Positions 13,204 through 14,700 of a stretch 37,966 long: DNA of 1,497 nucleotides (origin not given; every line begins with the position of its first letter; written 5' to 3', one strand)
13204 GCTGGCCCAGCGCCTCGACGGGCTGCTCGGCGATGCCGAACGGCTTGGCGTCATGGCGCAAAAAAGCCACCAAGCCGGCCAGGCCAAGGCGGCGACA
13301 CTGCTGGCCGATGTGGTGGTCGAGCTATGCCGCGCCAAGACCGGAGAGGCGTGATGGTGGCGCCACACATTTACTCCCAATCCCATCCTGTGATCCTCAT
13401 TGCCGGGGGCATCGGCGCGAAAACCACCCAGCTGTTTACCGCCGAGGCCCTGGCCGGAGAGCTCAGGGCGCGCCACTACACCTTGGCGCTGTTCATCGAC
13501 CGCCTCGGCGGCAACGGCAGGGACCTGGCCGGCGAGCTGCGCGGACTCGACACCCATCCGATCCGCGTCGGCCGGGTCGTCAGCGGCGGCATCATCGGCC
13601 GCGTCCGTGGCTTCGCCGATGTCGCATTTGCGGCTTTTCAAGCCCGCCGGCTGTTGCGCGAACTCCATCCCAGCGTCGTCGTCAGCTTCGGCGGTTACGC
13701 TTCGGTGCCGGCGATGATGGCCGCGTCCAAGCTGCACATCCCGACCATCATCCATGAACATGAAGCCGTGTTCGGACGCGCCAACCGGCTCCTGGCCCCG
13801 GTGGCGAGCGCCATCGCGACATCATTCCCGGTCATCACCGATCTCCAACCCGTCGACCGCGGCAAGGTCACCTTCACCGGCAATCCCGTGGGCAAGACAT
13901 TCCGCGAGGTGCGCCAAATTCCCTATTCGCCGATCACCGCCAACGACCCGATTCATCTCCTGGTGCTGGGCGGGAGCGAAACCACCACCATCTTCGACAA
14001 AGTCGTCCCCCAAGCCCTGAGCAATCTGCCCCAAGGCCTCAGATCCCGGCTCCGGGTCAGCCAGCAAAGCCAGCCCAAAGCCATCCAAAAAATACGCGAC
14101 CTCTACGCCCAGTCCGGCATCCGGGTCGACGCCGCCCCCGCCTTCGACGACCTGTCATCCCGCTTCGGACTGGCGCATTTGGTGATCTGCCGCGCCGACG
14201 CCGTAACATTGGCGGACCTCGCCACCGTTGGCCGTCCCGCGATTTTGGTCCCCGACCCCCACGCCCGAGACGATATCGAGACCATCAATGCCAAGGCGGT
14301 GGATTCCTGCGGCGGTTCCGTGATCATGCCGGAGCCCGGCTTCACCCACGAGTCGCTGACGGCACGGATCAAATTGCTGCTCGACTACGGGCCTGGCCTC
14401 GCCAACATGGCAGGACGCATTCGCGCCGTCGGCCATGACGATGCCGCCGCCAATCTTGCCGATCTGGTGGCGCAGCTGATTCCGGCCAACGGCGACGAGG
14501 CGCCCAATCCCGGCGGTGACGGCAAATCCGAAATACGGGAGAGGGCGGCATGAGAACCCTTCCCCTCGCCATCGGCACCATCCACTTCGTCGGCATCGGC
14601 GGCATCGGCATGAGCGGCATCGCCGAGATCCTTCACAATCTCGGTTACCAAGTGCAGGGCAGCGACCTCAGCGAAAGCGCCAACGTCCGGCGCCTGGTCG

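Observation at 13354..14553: Extra MurG paralog with degenerate active-site motifs, wedged between murG and murC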

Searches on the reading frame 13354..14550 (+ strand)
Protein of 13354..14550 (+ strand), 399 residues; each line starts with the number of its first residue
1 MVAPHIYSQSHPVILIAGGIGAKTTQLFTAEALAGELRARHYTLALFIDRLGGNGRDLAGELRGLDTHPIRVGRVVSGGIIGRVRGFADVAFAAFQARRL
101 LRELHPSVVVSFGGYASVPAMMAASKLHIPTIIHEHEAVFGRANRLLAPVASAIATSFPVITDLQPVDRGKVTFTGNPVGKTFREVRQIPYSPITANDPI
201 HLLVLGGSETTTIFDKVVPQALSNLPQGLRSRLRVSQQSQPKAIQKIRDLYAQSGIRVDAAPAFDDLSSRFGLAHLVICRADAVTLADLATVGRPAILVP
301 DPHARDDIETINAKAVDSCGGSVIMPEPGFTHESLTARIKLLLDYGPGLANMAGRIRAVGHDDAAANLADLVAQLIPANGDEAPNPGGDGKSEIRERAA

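Call 4: search_protein_families(library=pfam, proteins=[window:13354-14550:+], max_evalue=0.01)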
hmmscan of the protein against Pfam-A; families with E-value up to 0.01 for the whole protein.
window:13354-14550:+ (399 aa): 4 families
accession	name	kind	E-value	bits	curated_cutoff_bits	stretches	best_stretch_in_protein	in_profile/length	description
PF04101.22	Glyco_tran_28_C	-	7.4e-19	68.8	22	1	202-363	2-161/166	Glycosyltransferase family 28 C-terminal domain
PF03033.26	Glyco_transf_28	-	1.9e-17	64.1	26.2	1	28-155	13-138/139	Glycosyltransferase family 28 N-terminal domain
PF13579.12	Glyco_trans_4_4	-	1.6e-08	35.5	29.7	1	30-154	7-120/158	Glycosyl transferase 4-like domain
PF13439.12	Glyco_transf_4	-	4.4e-06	27.3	28.5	1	31-148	9-120/170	Glycosyltransferase Family 4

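Call 5: search_protein_families(library=ncbifam, proteins=[window:13354-14550:+], max_evalue=0.01)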
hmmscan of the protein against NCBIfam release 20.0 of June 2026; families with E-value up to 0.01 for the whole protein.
window:13354-14550:+ (399 aa): 2 families
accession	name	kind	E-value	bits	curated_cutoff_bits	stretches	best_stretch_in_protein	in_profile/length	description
TIGR01133.1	murG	equivalog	1.6e-58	198.4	250.25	1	11-371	6-352/353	undecaprenyldiphospho-muramoylpentapeptide beta-N-acetylglucosaminyltransferase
NF009102.0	PRK12446.1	equivalog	8.1e-17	61.1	339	1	94-339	80-319/352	undecaprenyldiphospho-muramoylpentapeptide beta-N-acetylglucosaminyltransferase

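Call 6: find_homologous_proteins(query=window:13354-14550:+, max_evalue=1e-10)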
Query window:13354-14550:+ (399 aa): 1714 proteins with E <= 1e-10 among 8000 candidates; the best 120 are listed.
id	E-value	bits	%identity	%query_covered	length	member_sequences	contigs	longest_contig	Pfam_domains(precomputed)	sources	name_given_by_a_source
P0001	3.8e-254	861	99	100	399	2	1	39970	PF04101.23,PF13579.13,PF13439.13,PF03033.27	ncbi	-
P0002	2.3e-235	799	92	100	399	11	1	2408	PF04101.23,PF13579.13,PF03033.27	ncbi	-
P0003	3.0e-222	756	88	100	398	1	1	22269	PF04101.23,PF13579.13,PF03033.27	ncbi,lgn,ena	-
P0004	2.0e-209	714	82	100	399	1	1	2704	PF04101.23,PF13579.13,PF03033.27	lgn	-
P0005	8.1e-115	402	52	96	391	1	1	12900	PF04101.23,PF13579.13,PF13439.13,PF03033.27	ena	-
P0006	1.3e-114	402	54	96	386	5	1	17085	PF04101.23,PF13579.13,PF03033.27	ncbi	-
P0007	1.3e-114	402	52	95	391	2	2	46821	PF04101.23,PF13579.13,PF13439.13,PF03033.27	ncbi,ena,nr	ncbi:MAG: undecaprenyldiphospho-muramoylpentapeptide beta-N-acetylglucosaminyltransferase [Proteobac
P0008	3.5e-114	400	53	94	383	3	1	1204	PF04101.23,PF13579.13,PF03033.27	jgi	jgi:UDP-N-acetylglucosamine--N-acetylmuramyl-(pentapeptide) pyrophosphoryl-undecaprenol N-acetylgluc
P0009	2.4e-113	398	53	94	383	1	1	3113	PF04101.23,PF13579.13,PF03033.27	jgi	jgi:UDP-N-acetylglucosamine--N-acetylmuramyl-(pentapeptide) pyrophosphoryl-undecaprenol N-acetylgluc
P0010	1.1e-112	395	51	97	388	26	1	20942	PF04101.23,PF13579.13,PF03033.27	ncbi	-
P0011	2.3e-112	394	53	98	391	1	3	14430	PF04101.23,PF03033.27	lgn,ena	-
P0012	1.2e-111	392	54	95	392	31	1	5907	PF04101.23,PF13579.13,PF03033.27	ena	-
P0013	1.8e-111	391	53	94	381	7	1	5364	PF04101.23,PF13579.13,PF03033.27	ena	-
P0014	2.4e-111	391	51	96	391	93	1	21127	PF04101.23,PF13579.13,PF13439.13,PF03033.27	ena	-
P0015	2.7e-111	391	51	97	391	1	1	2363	PF04101.23,PF13579.13,PF03033.27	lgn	-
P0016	7.4e-111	389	51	96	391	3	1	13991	PF04101.23,PF13579.13,PF13439.13,PF03033.27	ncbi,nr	ncbi:MAG: undecaprenyldiphospho-muramoylpentapeptide beta-N-acetylglucosaminyltransferase [Proteobac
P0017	3.1e-110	387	52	94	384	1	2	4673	PF04101.23,PF13579.13,PF03033.27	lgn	-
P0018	4.2e-110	387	53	93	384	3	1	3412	PF04101.23,PF13579.13,PF03033.27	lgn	-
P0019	4.9e-110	387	53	94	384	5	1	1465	PF04101.23,PF13579.13,PF03033.27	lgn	-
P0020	9.6e-110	386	53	95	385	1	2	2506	PF04101.23,PF13579.13,PF13439.13,PF03033.27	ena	-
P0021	2.1e-109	385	52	97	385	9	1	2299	PF04101.23,PF13579.13,PF03033.27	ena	-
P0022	2.5e-109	384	51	96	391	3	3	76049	PF04101.23,PF13579.13,PF13439.13,PF03033.27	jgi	jgi:UDP-N-acetylglucosamine--N-acetylmuramyl-(pentapeptide) pyrophosphoryl-undecaprenol N-acetylgluc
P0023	2.9e-109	384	52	95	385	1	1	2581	PF04101.23,PF13579.13,PF03033.27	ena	-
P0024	3.5e-109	384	53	94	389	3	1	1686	PF04101.23,PF13579.13,PF03033.27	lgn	-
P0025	1.6e-108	382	51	96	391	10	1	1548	PF04101.23,PF13579.13,PF03033.27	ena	-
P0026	4.0e-108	380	52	94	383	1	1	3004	PF04101.23,PF03033.27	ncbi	-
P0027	2.5e-107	378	49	98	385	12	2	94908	PF04101.23,PF13579.13,PF03033.27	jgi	jgi:UDP-N-acetylglucosamine--N-acetylmuramyl-(pentapeptide) pyrophosphoryl-undecaprenol N-acetylgluc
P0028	4.2e-107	377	51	94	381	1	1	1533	PF04101.23,PF13579.13,PF03033.27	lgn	-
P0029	6.8e-107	376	50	95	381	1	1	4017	PF04101.23,PF13579.13,PF03033.27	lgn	-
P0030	9.2e-107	376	50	94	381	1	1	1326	PF04101.23,PF13579.13,PF03033.27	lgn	-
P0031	9.9e-107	376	51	93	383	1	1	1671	PF04101.23,PF03033.27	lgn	-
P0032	1.3e-106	375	49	95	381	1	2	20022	PF04101.23,PF13579.13,PF03033.27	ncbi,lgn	ncbi:MAG: undecaprenyldiphospho-muramoylpentapeptide beta-N-acetylglucosaminyltransferase [Pseudomon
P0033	5.2e-106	373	50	94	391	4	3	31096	PF04101.23,PF13579.13,PF13439.13,PF03033.27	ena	-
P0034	1.1e-105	372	52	92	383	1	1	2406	PF04101.23,PF13579.13,PF03033.27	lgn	-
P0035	7.7e-105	370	50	94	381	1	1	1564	PF04101.23,PF13579.13,PF03033.27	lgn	-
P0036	7.4e-104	366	49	94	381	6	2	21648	PF04101.23,PF13579.13,PF03033.27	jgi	jgi:UDP-N-acetylglucosamine--N-acetylmuramyl-(pentapeptide) pyrophosphoryl-undecaprenol N-acetylgluc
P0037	8.6e-104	366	52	93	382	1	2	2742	PF04101.23,PF13579.13,PF03033.27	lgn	-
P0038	4.2e-103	364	50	94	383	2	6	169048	PF04101.23,PF13579.13,PF03033.27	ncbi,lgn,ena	-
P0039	4.9e-103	364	52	93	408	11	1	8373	PF04101.23,PF13579.13,PF13439.13,PF03033.27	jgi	jgi:UDP-N-acetylglucosamine--N-acetylmuramyl-(pentapeptide) pyrophosphoryl-undecaprenol N-acetylgluc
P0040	5.8e-103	363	50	94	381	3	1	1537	PF04101.23,PF13579.13,PF03033.27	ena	-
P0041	1.1e-102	362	51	93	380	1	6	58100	PF04101.23,PF13579.13,PF03033.27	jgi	jgi:UDP-N-acetylglucosamine--N-acetylmuramyl-(pentapeptide) pyrophosphoryl-undecaprenol N-acetylgluc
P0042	2.8e-102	361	50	93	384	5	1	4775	PF04101.23,PF03033.27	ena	-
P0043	1.6e-101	359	49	98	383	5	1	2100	PF04101.23,PF13579.13,PF03033.27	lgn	-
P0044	2.3e-101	358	50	89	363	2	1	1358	PF04101.23,PF03033.27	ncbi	-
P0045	4.8e-101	357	50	93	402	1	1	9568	PF04101.23,PF13579.13,PF13439.13,PF03033.27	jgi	jgi:UDP-N-acetylglucosamine--N-acetylmuramyl-(pentapeptide) pyrophosphoryl-undecaprenol N-acetylgluc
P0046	7.1e-101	356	51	91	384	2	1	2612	PF04101.23,PF03033.27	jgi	jgi:UDP-N-acetylglucosamine--N-acetylmuramyl-(pentapeptide) pyrophosphoryl-undecaprenol N-acetylgluc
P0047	9.3e-101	356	49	93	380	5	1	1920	PF04101.23,PF13579.13,PF03033.27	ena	-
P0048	1.7e-100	355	50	94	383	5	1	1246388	PF04101.23,PF13579.13,PF03033.27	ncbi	-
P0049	1.0e-99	353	49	93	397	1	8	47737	PF04101.23,PF13579.13,PF03033.27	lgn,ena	-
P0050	1.4e-99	352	49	96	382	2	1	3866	PF04101.23,PF03033.27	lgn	-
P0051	1.7e-99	352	49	93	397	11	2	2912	PF04101.23,PF13579.13,PF03033.27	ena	-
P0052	1.8e-99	352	49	93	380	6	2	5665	PF04101.23,PF13579.13,PF03033.27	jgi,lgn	jgi:UDP-N-acetylglucosamine--N-acetylmuramyl-(pentapeptide) pyrophosphoryl-undecaprenol N-acetylgluc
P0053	8.4e-99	350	50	91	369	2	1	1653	PF04101.23,PF13579.13,PF03033.27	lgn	-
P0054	8.6e-99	350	50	93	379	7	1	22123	PF04101.23,PF03033.27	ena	-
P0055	3.0e-98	348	50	93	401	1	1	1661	PF04101.23,PF13579.13,PF13439.13,PF03033.27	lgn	-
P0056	9.9e-98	346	50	93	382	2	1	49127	PF04101.23,PF13579.13,PF03033.27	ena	-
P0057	1.1e-96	343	46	94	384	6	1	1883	PF04101.23,PF13579.13,PF03033.27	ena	-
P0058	2.2e-96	342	49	94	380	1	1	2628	PF04101.23,PF13579.13,PF03033.27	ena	-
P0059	4.1e-96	341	49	94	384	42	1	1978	PF04101.23,PF13579.13,PF03033.27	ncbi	-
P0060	4.4e-96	341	50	91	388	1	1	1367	PF04101.23,PF03033.27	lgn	-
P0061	3.2e-95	338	48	94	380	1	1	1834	PF04101.23,PF13579.13,PF03033.27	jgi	jgi:UDP-N-acetylglucosamine--N-acetylmuramyl-(pentapeptide) pyrophosphoryl-undecaprenol N-acetylgluc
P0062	4.0e-95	338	49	96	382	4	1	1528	PF04101.23,PF13579.13,PF03033.27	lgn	-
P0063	5.7e-95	337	48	94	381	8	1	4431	PF04101.23,PF13579.13,PF03033.27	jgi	jgi:UDP-N-acetylglucosamine--N-acetylmuramyl-(pentapeptide) pyrophosphoryl-undecaprenol N-acetylgluc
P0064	9.4e-95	336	49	96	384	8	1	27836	PF04101.23,PF13579.13,PF03033.27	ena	-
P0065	2.4e-94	335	49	84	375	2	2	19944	PF04101.23,PF03033.27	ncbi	-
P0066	1.2e-92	329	49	94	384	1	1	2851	PF04101.23,PF13579.13,PF03033.27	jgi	jgi:UDP-N-acetylglucosamine--N-acetylmuramyl-(pentapeptide) pyrophosphoryl-undecaprenol N-acetylgluc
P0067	6.6e-92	327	48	96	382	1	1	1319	PF04101.23,PF03033.27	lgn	-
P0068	1.3e-91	326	47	93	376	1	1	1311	PF04101.23,PF13579.13,PF13439.13,PF03033.27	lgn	-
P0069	2.0e-90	322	48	92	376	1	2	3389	PF04101.23,PF13579.13,PF03033.27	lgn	-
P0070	3.2e-90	321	46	97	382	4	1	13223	PF04101.23,PF13579.13,PF03033.27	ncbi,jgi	jgi:UDP-N-acetylglucosamine--N-acetylmuramyl-(pentapeptide) pyrophosphoryl-undecaprenol N-acetylgluc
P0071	6.7e-90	320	48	92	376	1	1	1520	PF04101.23,PF13579.13,PF03033.27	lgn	-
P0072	7.2e-89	317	48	94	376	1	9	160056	PF04101.23,PF13579.13,PF03033.27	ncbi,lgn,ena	-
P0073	9.3e-89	317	47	96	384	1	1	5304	PF04101.23,PF03033.27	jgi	jgi:UDP-N-acetylglucosamine--N-acetylmuramyl-(pentapeptide) pyrophosphoryl-undecaprenol N-acetylgluc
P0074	9.5e-88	313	45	98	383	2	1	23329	PF04101.23,PF13579.13,PF03033.27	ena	-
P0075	2.9e-87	312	46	95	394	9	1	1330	PF04101.23,PF13579.13,PF06722.19,PF03033.27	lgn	-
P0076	4.4e-87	311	46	97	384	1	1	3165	PF04101.23,PF13579.13,PF03033.27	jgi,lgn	jgi:UDP-N-acetylglucosamine--N-acetylmuramyl-(pentapeptide) pyrophosphoryl-undecaprenol N-acetylgluc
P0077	4.7e-87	311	47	81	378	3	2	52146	PF04101.23,PF03033.27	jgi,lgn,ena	-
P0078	2.0e-86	309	45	93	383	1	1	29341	PF04101.23,PF03033.27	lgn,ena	-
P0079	2.0e-86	309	44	96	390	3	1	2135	PF04101.23,PF13579.13,PF03033.27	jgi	jgi:UDP-N-acetylglucosamine--N-acetylmuramyl-(pentapeptide) pyrophosphoryl-undecaprenol N-acetylgluc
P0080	1.2e-85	306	47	93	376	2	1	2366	PF04101.23,PF03033.27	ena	-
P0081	1.3e-85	306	45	92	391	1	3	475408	PF04101.23,PF13579.13,PF03033.27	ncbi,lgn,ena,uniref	ncbi:undecaprenyldiphospho-muramoylpentapeptide beta-N-acetylglucosaminyltransferase [Rhodospirillac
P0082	1.5e-85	306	45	92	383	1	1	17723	PF04101.23,PF03033.27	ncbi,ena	-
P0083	2.4e-85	305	48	81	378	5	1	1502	PF04101.23,PF03033.27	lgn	-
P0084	3.4e-85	305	45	94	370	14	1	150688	PF04101.23,PF03033.27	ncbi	-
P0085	4.5e-85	304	47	91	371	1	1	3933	PF04101.23,PF03033.27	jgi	jgi:UDP-N-acetylglucosamine--N-acetylmuramyl-(pentapeptide) pyrophosphoryl-undecaprenol N-acetylgluc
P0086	4.8e-85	304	46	86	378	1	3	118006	PF04101.23,PF03033.27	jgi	jgi:UDP-N-acetylglucosamine--N-acetylmuramyl-(pentapeptide) pyrophosphoryl-undecaprenol N-acetylgluc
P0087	5.1e-85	304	45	92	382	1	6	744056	PF04101.23,PF03033.27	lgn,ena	-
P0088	5.6e-85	304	47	92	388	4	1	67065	PF04101.23,PF03033.27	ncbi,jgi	-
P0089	6.7e-85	304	45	90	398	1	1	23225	PF04101.23,PF03033.27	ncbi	-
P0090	9.4e-85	303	46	92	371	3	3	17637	PF04101.23,PF13579.13,PF03033.27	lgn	-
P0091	1.1e-84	303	45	83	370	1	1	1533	PF04101.23,PF03033.27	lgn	-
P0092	1.3e-84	303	46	93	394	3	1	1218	PF04101.23,PF03033.27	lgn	-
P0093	1.4e-84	303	46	93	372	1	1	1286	PF04101.23,PF03033.27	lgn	-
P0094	1.6e-84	303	49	94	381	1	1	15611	PF04101.23,PF03033.27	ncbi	-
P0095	1.7e-84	303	45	91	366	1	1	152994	PF04101.23,PF03033.27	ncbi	-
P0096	2.7e-84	302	47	94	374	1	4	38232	PF04101.23,PF13579.13,PF03033.27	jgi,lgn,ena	-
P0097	6.4e-84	301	46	91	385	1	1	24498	PF04101.23,PF03033.27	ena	-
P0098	1.3e-83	300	44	93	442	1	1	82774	PF04101.23,PF13579.13,PF13439.13,PF03033.27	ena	-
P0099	1.3e-83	300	45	93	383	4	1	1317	PF04101.23,PF03033.27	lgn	-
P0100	2.4e-83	299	44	97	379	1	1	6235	PF04101.23,PF13579.13,PF13439.13,PF03033.27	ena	-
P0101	2.5e-83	299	45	83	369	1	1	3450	PF04101.23,PF03033.27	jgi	jgi:UDP-N-acetylglucosamine--N-acetylmuramyl-(pentapeptide) pyrophosphoryl-undecaprenol N-acetylgluc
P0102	2.6e-83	299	44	84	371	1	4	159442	PF04101.23,PF03033.27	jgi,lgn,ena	jgi:UDP-N-acetylglucosamine--N-acetylmuramyl-(pentapeptide) pyrophosphoryl-undecaprenol N-acetylgluc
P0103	2.7e-83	299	44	93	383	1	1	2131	PF04101.23,PF13579.13,PF13439.13,PF03033.27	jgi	jgi:UDP-N-acetylglucosamine--N-acetylmuramyl-(pentapeptide) pyrophosphoryl-undecaprenol N-acetylgluc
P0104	3.0e-83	299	44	84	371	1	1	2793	PF04101.23,PF03033.27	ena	-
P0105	3.2e-83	298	47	91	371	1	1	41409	PF04101.23,PF13579.13,PF13439.13,PF03033.27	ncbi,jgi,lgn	-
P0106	3.4e-83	298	45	92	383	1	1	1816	PF04101.23,PF03033.27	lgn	-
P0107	4.4e-83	298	45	93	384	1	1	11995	PF04101.23,PF03033.27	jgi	jgi:UDP-N-acetylglucosamine--N-acetylmuramyl-(pentapeptide) pyrophosphoryl-undecaprenol N-acetylgluc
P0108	5.6e-83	298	45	95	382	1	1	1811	PF04101.23,PF03033.27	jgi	jgi:UDP-N-acetylglucosamine--N-acetylmuramyl-(pentapeptide) pyrophosphoryl-undecaprenol N-acetylgluc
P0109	9.6e-83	297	44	94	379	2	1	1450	PF04101.23,PF13579.13,PF13439.13,PF03033.27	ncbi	-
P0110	1.0e-82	297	45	83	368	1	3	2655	PF04101.23,PF13579.13,PF03033.27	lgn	-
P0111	1.0e-82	297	44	94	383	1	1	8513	PF04101.23,PF13579.13,PF03033.27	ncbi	-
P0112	1.1e-82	297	46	92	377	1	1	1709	PF04101.23,PF13579.13,PF03033.27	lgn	-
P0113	1.3e-82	296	43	92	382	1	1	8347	PF04101.23,PF13579.13,PF03033.27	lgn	-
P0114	1.5e-82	296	44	91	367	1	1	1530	PF04101.23,PF03033.27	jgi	jgi:UDP-N-acetylglucosamine--N-acetylmuramyl-(pentapeptide) pyrophosphoryl-undecaprenol N-acetylgluc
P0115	3.2e-82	295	46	83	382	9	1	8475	PF04101.23,PF03033.27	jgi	-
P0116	3.3e-82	295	46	95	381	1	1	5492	PF04101.23,PF13579.13,PF03033.27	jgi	jgi:UDP-N-acetylglucosamine--N-acetylmuramyl-(pentapeptide) pyrophosphoryl-undecaprenol N-acetylgluc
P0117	4.1e-82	295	46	91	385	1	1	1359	PF04101.23,PF03033.27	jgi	jgi:UDP-N-acetylglucosamine--N-acetylmuramyl-(pentapeptide) pyrophosphoryl-undecaprenol N-acetylgluc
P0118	4.9e-82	294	45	92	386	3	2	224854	PF04101.23,PF13579.13,PF03033.27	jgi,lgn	jgi:UDP-N-acetylglucosamine--N-acetylmuramyl-(pentapeptide) pyrophosphoryl-undecaprenol N-acetylgluc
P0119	5.4e-82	294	44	91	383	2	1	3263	PF04101.23,PF03033.27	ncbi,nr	ncbi:MAG: undecaprenyldiphospho-muramoylpentapeptide beta-N-acetylglucosaminyltransferase [Alphaprot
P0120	5.9e-82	294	44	97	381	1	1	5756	PF04101.23,PF13579.13,PF13439.13,PF03033.27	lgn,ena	-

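Call 7: find_related_loci(query=window:13354-14550:+, collection=genome_contigs, flank=6000)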
Query window:13354-14550:+ (399 aa) in genome_contigs; peptide patterns used: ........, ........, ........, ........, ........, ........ (x = any residue, [..] = any of these).
396 stretches matched a pattern; 2 encode a relative of the query (tblastn E <= 1e-3); 2 distinct loci.
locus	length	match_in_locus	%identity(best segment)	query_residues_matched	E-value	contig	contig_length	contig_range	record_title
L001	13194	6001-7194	88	1-399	0e+0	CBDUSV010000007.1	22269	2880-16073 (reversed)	MAG TPA_asm: uncultured bacterium isolate SRR22302374_concoct_103 genome assembly, contig: ERZ26661914.1191, whole genom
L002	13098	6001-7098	50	8-379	1e-96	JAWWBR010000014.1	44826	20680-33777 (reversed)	MAG: Alphaproteobacteria bacterium isolate HN16.bin.16 k141_1968890_length_44826_cov_14.7551, whole genome shotgun seque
